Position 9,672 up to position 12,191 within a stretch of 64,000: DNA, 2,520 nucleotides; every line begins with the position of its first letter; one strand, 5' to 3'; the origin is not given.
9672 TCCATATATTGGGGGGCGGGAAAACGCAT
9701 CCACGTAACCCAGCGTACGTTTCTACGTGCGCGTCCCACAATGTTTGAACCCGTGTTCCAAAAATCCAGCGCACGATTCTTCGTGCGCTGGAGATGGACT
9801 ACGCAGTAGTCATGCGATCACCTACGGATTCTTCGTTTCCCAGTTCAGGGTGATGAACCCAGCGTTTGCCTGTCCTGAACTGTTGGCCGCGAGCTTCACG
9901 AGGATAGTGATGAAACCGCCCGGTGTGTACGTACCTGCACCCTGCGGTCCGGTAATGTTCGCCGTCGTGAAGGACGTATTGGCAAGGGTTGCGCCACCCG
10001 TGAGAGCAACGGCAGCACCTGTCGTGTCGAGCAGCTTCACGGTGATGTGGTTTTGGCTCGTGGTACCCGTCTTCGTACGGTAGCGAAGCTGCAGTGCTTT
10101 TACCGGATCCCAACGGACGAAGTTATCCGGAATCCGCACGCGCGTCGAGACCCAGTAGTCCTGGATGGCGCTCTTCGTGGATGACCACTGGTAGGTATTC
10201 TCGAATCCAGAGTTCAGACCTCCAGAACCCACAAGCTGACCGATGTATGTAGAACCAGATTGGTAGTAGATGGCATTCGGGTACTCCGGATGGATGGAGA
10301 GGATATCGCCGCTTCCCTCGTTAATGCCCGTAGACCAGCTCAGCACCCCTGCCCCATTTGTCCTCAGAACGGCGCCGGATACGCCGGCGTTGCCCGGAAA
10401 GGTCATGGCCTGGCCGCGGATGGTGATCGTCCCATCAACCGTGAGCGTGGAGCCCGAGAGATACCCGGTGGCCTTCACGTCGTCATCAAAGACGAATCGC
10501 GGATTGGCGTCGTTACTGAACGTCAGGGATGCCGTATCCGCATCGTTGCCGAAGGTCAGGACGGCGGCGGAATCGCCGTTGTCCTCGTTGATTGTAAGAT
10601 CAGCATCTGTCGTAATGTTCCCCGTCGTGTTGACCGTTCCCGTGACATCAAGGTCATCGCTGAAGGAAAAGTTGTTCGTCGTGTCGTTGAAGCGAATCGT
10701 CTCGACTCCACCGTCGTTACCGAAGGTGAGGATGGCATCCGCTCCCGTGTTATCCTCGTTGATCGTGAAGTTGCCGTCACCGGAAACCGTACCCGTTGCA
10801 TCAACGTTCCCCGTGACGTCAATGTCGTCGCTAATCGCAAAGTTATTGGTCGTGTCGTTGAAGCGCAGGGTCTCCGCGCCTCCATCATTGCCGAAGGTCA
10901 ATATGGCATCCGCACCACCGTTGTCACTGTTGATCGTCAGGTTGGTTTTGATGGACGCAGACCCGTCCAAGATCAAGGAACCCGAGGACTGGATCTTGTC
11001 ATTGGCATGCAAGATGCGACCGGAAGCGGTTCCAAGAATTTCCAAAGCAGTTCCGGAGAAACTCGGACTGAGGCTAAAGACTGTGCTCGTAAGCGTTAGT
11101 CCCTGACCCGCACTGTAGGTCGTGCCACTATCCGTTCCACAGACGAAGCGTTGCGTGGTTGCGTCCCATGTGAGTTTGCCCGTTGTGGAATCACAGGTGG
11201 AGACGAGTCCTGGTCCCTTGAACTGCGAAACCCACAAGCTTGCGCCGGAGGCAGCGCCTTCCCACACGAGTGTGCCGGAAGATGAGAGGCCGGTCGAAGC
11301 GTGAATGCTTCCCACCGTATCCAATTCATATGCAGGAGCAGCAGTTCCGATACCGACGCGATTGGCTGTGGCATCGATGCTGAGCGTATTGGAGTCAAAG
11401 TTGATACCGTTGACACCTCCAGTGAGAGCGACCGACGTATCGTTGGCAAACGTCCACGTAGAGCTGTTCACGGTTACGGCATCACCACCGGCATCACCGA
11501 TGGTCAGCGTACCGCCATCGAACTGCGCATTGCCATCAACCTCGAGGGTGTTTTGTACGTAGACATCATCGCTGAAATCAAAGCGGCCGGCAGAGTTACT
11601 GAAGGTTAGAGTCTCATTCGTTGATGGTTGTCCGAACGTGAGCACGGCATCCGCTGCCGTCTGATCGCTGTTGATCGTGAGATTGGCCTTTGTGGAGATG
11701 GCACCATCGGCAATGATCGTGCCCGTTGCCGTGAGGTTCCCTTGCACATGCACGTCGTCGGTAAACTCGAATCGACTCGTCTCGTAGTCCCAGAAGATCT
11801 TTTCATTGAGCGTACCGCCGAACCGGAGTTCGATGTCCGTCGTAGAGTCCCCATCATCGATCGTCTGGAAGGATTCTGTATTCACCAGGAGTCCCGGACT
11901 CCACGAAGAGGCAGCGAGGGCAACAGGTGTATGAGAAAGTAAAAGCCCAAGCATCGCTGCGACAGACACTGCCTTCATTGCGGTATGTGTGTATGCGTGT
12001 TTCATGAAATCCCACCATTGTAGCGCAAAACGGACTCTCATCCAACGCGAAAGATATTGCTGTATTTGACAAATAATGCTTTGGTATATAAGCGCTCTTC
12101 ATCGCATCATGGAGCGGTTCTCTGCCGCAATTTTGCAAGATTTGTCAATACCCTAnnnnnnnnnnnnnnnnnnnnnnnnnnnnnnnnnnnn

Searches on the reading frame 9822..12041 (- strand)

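Call 85: search_protein_families(library=pfam, proteins=[window:9822-12041:-], max_evalue=0.01)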
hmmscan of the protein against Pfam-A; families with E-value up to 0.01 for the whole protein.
window:9822-12041:- (739 aa): 1 family
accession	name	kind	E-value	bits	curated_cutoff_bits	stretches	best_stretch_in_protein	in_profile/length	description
PF04519.19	Bactofilin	-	0.0047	17.6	27.9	0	92-129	14-49/98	Polymer-forming cytoskeletal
